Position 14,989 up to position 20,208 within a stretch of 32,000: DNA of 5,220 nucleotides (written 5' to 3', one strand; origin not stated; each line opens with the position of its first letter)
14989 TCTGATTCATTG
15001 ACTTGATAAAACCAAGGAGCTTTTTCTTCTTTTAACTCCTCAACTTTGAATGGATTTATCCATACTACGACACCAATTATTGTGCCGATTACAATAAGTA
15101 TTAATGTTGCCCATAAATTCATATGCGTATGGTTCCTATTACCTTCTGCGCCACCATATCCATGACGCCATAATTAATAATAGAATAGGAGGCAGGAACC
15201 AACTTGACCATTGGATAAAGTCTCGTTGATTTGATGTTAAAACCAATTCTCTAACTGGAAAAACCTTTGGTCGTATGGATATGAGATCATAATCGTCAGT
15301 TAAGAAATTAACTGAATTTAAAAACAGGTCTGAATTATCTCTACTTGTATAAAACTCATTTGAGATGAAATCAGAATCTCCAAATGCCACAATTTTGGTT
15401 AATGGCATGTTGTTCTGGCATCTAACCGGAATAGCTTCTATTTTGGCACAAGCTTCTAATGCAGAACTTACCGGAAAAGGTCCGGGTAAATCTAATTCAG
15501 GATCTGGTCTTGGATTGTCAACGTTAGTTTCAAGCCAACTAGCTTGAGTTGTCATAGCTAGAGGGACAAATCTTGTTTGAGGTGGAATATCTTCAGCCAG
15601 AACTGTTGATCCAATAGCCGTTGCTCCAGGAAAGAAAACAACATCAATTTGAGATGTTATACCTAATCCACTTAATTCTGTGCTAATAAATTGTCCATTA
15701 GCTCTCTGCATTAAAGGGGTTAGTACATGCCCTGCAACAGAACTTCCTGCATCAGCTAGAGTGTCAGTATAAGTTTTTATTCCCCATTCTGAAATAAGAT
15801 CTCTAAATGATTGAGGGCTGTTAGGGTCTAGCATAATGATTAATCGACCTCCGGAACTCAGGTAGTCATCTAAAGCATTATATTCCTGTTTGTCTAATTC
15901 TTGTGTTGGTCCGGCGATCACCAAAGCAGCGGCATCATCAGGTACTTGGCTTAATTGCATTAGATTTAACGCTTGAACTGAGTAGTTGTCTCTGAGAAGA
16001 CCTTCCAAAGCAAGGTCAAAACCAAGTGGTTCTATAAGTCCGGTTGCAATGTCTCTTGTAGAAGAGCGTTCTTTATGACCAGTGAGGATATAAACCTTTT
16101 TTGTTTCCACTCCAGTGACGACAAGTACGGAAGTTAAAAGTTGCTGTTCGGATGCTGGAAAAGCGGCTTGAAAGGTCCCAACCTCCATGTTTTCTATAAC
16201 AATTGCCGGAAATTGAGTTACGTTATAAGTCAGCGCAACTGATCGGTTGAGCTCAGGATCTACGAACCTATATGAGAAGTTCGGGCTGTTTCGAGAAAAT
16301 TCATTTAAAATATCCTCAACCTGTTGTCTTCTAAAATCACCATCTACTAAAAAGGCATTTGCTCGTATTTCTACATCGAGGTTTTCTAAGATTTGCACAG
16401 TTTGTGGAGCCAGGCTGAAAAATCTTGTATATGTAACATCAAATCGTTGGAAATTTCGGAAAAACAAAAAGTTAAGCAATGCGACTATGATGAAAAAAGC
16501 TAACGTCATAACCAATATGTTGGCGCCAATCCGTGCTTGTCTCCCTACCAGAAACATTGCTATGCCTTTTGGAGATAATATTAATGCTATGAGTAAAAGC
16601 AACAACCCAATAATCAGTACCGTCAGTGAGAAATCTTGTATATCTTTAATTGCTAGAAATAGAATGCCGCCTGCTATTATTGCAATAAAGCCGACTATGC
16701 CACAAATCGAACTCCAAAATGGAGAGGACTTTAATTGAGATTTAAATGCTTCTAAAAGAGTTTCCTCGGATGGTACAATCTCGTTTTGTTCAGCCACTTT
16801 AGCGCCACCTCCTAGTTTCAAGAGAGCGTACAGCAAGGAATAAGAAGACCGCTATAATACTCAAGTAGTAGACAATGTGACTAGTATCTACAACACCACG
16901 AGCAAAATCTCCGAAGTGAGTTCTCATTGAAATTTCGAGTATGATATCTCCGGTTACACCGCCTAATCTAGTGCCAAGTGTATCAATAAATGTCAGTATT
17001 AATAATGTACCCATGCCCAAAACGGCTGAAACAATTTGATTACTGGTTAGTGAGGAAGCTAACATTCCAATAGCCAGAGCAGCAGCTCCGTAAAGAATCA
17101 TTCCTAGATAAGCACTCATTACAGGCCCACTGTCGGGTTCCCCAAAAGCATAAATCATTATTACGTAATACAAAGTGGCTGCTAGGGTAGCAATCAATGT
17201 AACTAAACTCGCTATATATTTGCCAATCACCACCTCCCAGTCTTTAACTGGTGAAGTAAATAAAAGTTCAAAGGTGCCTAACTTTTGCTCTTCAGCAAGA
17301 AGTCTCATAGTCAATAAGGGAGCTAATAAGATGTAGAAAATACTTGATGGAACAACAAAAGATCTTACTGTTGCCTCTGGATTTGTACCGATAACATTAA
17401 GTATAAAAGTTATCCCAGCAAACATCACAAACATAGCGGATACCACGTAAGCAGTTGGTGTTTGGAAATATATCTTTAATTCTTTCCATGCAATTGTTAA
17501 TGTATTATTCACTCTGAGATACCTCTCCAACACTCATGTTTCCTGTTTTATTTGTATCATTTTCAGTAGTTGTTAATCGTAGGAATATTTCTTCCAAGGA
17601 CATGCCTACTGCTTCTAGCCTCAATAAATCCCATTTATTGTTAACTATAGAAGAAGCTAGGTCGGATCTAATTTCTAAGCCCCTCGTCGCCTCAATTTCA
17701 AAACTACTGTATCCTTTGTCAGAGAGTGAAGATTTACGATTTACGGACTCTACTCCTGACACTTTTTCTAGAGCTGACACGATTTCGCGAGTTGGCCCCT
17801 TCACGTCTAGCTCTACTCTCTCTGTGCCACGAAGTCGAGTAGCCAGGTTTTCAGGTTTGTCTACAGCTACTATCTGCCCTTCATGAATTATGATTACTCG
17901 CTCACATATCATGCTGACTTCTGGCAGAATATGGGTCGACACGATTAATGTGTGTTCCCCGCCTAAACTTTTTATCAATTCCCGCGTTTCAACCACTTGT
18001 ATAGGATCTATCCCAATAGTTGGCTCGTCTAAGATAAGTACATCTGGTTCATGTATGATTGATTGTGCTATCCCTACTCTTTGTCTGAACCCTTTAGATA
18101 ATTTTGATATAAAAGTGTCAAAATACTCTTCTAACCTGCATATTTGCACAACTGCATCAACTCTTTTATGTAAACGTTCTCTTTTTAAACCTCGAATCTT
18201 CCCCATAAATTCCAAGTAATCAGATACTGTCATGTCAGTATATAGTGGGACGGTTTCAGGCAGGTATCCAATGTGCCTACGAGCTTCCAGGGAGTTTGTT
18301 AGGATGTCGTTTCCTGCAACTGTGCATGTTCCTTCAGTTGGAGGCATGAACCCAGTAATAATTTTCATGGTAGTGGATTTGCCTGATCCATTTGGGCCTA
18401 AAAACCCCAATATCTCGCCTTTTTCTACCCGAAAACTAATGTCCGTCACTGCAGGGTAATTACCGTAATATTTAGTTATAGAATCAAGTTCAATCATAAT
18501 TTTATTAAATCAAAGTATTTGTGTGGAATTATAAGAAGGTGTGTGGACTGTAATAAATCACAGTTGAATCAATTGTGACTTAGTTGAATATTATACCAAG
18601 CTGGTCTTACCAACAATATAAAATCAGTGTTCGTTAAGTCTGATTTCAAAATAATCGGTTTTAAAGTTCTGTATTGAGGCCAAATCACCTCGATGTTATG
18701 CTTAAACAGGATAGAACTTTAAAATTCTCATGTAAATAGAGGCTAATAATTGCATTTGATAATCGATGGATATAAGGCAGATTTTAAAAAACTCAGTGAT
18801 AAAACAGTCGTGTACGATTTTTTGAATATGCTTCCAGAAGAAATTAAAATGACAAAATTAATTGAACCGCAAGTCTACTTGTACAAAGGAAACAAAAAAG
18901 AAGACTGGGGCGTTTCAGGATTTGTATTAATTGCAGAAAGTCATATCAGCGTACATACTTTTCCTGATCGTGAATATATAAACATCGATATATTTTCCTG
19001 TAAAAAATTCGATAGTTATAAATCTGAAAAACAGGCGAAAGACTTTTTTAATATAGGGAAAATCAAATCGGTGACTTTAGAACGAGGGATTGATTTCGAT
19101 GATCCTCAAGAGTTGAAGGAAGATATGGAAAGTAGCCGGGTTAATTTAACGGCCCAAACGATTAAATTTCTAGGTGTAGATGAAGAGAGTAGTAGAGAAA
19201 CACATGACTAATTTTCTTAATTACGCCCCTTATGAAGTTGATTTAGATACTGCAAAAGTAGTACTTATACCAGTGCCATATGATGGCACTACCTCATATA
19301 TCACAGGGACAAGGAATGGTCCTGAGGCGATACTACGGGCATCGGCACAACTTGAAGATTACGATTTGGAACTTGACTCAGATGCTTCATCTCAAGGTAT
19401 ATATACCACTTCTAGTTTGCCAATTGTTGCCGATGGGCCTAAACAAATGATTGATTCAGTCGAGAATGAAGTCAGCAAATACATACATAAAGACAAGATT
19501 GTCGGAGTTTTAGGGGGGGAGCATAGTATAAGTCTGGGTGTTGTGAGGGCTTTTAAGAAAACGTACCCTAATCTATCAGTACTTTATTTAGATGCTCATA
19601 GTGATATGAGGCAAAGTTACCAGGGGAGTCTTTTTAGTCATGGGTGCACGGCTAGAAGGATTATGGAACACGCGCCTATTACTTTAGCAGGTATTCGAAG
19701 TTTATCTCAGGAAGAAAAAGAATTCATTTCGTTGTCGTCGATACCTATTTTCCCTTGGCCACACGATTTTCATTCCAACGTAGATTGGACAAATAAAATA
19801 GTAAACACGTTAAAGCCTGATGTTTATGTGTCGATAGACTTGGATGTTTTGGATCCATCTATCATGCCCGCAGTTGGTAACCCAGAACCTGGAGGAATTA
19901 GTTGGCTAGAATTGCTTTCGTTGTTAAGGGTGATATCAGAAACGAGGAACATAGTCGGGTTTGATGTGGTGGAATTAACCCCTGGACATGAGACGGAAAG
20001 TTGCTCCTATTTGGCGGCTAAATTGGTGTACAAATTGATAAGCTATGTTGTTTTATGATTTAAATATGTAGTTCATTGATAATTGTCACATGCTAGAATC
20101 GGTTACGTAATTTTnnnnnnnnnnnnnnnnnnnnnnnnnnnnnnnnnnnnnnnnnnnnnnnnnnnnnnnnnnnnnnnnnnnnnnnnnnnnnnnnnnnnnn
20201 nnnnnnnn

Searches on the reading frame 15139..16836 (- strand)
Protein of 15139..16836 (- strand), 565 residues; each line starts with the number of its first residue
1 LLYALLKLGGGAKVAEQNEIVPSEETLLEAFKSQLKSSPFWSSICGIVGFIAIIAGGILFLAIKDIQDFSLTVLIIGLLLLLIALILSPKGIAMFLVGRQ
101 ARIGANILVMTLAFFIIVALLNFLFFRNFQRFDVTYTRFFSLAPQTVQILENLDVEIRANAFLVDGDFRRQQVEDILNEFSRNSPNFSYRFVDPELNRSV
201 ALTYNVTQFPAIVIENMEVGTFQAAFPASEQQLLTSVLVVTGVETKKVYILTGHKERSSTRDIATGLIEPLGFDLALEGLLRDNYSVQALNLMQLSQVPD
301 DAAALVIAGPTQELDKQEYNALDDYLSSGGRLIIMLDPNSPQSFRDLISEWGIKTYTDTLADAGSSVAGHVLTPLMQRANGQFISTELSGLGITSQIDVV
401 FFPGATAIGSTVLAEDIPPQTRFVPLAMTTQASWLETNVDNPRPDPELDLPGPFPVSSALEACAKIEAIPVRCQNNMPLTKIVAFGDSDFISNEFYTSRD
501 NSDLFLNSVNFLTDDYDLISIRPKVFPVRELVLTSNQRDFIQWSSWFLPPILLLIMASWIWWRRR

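Call 41: search_protein_families(library=pfam, proteins=[window:15139-16836:-], max_evalue=0.00001)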
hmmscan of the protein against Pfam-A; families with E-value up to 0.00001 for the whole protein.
window:15139-16836:- (565 aa): 3 families
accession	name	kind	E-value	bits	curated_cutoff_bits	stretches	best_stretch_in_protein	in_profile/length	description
PF09822.16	ABC_transp_aux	-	4.4e-28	98.8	34.7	1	246-507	2-287/288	ABC-type uncharacterized transport system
PF23357.1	DUF7088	-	1.2e-10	42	27.8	1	139-224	4-97/105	Domain of unknown function (DUF7088)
PF14258.12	DUF4350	-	3.4e-06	27.9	30.4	0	276-505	11-177/181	Domain of unknown function (DUF4350)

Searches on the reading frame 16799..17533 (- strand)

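Call 41: search_protein_families(library=pfam, proteins=[window:16799-17533:-], max_evalue=0.00001)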
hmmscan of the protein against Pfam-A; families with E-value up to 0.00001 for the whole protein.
window:16799-17533:- (244 aa): 3 families
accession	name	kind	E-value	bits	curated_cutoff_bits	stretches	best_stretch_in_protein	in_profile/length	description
PF12679.13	ABC2_membrane_2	-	6.9e-10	39.1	27.2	1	13-183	2-198/283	ABC-2 family transporter protein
PF12698.13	ABC2_membrane_3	-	1.7e-09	37.7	31.6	1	50-182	154-284/347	ABC-2 family transporter protein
PF01061.29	ABC2_membrane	-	2.4e-09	37.5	26.9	1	11-182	3-175/211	ABC-2 type transporter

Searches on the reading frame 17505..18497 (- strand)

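Call 41: search_protein_families(library=pfam, proteins=[window:17505-18497:-], max_evalue=0.00001)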
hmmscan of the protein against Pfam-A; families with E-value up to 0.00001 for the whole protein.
window:17505-18497:- (330 aa): 2 families
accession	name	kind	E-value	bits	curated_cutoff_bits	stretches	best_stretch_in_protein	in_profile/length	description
PF00005.33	ABC_tran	-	3.3e-31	109.2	25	1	18-160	2-136/137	ABC transporter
PF13304.12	AAA_21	-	5.2e-07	30.5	27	0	131-192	236-300/304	AAA domain, putative AbiEii toxin, Type IV TA system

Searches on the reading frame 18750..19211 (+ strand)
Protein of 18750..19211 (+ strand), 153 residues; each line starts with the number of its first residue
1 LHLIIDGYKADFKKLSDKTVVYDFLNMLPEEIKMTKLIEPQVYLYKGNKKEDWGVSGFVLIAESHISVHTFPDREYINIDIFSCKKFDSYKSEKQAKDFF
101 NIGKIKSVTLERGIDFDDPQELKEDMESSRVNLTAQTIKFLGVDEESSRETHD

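Call 41: search_protein_families(library=pfam, proteins=[window:18750-19211:+], max_evalue=0.00001)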
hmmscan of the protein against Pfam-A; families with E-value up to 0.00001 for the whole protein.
window:18750-19211:+ (153 aa): 1 family
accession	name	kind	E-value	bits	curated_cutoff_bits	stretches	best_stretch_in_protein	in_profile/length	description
PF02675.21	AdoMet_dc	-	9.1e-26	90.7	25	1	2-113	1-107/107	S-adenosylmethionine decarboxylase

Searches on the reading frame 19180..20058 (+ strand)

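Call 41: search_protein_families(library=pfam, proteins=[window:19180-20058:+], max_evalue=0.00001)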
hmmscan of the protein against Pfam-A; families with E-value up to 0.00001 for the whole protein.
window:19180-20058:+ (292 aa): 1 family
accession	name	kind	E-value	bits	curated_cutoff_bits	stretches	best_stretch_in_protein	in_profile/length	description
PF00491.26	Arginase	-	3.2e-65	220.8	22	1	26-286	2-277/280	Arginase family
